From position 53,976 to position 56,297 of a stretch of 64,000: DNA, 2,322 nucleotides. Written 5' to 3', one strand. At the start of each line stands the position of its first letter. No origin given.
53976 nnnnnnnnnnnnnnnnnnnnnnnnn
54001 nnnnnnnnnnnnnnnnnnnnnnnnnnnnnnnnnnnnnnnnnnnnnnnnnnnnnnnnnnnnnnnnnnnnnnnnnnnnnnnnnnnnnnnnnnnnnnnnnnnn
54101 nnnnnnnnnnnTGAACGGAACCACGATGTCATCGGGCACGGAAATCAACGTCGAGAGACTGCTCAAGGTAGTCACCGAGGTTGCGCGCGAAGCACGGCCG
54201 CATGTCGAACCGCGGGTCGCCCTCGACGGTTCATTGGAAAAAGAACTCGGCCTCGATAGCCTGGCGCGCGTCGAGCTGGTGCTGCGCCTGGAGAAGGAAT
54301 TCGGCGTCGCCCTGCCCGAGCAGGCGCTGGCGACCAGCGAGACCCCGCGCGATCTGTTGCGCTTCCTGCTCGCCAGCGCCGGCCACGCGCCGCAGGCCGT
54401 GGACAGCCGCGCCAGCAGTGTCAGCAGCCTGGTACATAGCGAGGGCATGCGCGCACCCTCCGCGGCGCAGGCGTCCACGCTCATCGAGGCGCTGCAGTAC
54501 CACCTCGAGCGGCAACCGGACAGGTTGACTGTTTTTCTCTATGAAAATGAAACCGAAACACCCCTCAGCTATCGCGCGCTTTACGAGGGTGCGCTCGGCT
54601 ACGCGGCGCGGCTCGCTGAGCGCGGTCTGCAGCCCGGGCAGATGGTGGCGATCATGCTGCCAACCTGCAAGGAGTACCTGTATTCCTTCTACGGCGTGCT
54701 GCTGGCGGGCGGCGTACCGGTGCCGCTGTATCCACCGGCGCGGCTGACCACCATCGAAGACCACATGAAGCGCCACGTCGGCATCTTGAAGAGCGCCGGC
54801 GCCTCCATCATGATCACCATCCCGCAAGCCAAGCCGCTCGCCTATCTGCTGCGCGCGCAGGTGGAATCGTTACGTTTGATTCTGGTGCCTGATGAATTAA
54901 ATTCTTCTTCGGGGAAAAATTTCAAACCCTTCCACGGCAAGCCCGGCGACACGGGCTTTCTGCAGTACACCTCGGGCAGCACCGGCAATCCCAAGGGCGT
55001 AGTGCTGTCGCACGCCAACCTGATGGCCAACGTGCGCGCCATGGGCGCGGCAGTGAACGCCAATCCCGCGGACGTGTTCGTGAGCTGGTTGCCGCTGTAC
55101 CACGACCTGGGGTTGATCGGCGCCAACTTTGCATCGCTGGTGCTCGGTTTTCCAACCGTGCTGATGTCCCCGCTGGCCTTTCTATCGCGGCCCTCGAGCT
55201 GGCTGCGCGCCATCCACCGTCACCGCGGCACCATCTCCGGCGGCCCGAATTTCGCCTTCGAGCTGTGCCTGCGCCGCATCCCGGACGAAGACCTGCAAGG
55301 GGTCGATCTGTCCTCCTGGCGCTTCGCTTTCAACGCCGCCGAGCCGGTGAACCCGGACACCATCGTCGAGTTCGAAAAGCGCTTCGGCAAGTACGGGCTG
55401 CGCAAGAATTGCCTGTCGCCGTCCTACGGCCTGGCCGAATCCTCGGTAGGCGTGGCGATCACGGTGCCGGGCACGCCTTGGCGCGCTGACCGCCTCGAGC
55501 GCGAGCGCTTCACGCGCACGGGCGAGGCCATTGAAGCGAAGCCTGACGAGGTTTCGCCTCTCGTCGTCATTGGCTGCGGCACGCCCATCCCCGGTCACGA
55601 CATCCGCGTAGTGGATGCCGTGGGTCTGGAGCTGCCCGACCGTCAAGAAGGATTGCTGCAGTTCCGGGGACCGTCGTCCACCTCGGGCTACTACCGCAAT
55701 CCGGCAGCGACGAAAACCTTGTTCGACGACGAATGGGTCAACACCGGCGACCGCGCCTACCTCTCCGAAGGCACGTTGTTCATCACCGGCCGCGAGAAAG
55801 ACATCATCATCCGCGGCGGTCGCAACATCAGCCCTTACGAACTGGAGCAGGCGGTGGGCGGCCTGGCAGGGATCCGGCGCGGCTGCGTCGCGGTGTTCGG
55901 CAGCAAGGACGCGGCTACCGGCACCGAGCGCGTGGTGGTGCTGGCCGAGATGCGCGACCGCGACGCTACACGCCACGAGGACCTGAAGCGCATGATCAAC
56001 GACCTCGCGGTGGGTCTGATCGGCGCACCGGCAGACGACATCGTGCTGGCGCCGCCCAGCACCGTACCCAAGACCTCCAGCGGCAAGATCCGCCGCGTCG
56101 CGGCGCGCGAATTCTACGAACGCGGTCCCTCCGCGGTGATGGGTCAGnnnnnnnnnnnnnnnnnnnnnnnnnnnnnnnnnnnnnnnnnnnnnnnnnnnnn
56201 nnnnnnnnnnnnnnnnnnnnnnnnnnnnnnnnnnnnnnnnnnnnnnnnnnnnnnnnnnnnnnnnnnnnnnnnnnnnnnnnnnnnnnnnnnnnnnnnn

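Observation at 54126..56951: Self-contained ACP / FAAL / transmembrane / LPLAT protein: an Aas-like lipid re-acylation machine with inverted domain order and its own carrier domain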

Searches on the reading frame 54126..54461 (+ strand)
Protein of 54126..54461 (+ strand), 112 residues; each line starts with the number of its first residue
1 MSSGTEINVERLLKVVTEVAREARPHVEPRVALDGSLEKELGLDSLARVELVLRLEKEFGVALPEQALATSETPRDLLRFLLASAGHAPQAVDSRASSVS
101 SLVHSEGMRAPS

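Call 35: search_protein_families(library=ncbifam, proteins=[window:54126-54461:+], max_evalue=0.01)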
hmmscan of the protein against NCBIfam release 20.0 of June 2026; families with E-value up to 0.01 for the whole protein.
seq(112 aa): 14 families
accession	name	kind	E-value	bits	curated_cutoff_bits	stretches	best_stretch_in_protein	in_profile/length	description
NF002151.0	PRK00982.1-5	equivalog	8.8e-09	35.4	92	1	29-81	21-73/78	acyl carrier protein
NF002148.0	PRK00982.1-2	subfamily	9.6e-09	35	71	1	14-81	7-74/79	acyl carrier protein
TIGR00517.1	acyl_carrier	equivalog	2.3e-08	33.8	70.45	1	12-67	4-59/77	acyl carrier protein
NF009104.0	PRK12449.1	equivalog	6.5e-08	32.4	70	1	10-82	4-76/80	acyl carrier protein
NF058660.1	cispen_ACP_AmcB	equivalog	1.6e-06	28.2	80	1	30-70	22-62/80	cispentacin biosynthesis acyl carrier protein AmcB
NF002147.0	PRK00982.1-1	equivalog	3.2e-06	26.9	84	1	11-81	7-77/83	acyl carrier protein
NF002149.0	PRK00982.1-3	equivalog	3.4e-06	26.9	106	1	28-66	20-58/78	acyl carrier protein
NF040636.1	AcpM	exception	5e-06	26.5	146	1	16-90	10-84/93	meromycolate extension acyl carrier protein AcpM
NF002150.0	PRK00982.1-4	subfamily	4.2e-05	23.7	66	1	15-80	9-74/80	acyl carrier protein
NF005480.0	PRK07081.1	equivalog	9.8e-05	22.2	72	1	40-69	30-59/83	acyl carrier protein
NF045894.1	PKS_plus_SDR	equivalog_domain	0.0001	20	1740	1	11-83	1439-1511/1515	type I polyketide synthase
NF004533.0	PRK05883.1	equivalog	0.0012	18.6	72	1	30-79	42-91/100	acyl carrier protein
NF005079.0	PRK06508.1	equivalog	0.0051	17.2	83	1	34-65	26-57/93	acyl carrier protein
NF003757.0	PRK05350.1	equivalog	0.0085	16.2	65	0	13-64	8-59/83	acyl carrier protein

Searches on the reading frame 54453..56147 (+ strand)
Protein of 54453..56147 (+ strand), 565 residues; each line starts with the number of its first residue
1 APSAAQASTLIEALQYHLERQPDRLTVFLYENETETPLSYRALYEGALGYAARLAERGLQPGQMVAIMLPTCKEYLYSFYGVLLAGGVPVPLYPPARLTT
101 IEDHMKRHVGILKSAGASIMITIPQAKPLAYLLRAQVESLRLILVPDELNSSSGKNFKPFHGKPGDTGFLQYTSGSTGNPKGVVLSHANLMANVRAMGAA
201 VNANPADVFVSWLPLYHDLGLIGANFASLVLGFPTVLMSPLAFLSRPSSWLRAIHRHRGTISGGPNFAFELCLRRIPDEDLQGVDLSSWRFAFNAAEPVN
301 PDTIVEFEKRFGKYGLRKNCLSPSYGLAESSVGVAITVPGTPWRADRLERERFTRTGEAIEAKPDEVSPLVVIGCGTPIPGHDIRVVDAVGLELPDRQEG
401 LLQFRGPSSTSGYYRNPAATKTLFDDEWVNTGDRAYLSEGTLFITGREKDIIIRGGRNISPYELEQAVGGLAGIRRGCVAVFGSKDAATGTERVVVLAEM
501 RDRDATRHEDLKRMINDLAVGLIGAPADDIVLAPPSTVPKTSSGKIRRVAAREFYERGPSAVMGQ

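Call 52: search_solved_structures(query=window:54453-56147:+, max_evalue=1e-70, show_alignments=5)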
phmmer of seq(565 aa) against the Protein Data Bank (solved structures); distinct sequences matched with E-value up to 1e-70: 5.
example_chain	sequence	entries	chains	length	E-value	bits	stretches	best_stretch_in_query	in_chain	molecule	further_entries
7r7e_A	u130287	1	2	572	6.6e-83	281.9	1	5-565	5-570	Polyketide synthase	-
7r7g_A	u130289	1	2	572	1e-82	281.3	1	5-565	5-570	Polyketide synthase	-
7r7f_A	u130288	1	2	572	2e-82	280.4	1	5-565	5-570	Polyketide synthase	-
3kxw_A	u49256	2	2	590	3.8e-81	276.1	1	6-553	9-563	Saframycin Mx1 synthetase B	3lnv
3pbk_A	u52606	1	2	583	1.8e-77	264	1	8-561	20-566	Fatty Acyl-Adenylate Ligase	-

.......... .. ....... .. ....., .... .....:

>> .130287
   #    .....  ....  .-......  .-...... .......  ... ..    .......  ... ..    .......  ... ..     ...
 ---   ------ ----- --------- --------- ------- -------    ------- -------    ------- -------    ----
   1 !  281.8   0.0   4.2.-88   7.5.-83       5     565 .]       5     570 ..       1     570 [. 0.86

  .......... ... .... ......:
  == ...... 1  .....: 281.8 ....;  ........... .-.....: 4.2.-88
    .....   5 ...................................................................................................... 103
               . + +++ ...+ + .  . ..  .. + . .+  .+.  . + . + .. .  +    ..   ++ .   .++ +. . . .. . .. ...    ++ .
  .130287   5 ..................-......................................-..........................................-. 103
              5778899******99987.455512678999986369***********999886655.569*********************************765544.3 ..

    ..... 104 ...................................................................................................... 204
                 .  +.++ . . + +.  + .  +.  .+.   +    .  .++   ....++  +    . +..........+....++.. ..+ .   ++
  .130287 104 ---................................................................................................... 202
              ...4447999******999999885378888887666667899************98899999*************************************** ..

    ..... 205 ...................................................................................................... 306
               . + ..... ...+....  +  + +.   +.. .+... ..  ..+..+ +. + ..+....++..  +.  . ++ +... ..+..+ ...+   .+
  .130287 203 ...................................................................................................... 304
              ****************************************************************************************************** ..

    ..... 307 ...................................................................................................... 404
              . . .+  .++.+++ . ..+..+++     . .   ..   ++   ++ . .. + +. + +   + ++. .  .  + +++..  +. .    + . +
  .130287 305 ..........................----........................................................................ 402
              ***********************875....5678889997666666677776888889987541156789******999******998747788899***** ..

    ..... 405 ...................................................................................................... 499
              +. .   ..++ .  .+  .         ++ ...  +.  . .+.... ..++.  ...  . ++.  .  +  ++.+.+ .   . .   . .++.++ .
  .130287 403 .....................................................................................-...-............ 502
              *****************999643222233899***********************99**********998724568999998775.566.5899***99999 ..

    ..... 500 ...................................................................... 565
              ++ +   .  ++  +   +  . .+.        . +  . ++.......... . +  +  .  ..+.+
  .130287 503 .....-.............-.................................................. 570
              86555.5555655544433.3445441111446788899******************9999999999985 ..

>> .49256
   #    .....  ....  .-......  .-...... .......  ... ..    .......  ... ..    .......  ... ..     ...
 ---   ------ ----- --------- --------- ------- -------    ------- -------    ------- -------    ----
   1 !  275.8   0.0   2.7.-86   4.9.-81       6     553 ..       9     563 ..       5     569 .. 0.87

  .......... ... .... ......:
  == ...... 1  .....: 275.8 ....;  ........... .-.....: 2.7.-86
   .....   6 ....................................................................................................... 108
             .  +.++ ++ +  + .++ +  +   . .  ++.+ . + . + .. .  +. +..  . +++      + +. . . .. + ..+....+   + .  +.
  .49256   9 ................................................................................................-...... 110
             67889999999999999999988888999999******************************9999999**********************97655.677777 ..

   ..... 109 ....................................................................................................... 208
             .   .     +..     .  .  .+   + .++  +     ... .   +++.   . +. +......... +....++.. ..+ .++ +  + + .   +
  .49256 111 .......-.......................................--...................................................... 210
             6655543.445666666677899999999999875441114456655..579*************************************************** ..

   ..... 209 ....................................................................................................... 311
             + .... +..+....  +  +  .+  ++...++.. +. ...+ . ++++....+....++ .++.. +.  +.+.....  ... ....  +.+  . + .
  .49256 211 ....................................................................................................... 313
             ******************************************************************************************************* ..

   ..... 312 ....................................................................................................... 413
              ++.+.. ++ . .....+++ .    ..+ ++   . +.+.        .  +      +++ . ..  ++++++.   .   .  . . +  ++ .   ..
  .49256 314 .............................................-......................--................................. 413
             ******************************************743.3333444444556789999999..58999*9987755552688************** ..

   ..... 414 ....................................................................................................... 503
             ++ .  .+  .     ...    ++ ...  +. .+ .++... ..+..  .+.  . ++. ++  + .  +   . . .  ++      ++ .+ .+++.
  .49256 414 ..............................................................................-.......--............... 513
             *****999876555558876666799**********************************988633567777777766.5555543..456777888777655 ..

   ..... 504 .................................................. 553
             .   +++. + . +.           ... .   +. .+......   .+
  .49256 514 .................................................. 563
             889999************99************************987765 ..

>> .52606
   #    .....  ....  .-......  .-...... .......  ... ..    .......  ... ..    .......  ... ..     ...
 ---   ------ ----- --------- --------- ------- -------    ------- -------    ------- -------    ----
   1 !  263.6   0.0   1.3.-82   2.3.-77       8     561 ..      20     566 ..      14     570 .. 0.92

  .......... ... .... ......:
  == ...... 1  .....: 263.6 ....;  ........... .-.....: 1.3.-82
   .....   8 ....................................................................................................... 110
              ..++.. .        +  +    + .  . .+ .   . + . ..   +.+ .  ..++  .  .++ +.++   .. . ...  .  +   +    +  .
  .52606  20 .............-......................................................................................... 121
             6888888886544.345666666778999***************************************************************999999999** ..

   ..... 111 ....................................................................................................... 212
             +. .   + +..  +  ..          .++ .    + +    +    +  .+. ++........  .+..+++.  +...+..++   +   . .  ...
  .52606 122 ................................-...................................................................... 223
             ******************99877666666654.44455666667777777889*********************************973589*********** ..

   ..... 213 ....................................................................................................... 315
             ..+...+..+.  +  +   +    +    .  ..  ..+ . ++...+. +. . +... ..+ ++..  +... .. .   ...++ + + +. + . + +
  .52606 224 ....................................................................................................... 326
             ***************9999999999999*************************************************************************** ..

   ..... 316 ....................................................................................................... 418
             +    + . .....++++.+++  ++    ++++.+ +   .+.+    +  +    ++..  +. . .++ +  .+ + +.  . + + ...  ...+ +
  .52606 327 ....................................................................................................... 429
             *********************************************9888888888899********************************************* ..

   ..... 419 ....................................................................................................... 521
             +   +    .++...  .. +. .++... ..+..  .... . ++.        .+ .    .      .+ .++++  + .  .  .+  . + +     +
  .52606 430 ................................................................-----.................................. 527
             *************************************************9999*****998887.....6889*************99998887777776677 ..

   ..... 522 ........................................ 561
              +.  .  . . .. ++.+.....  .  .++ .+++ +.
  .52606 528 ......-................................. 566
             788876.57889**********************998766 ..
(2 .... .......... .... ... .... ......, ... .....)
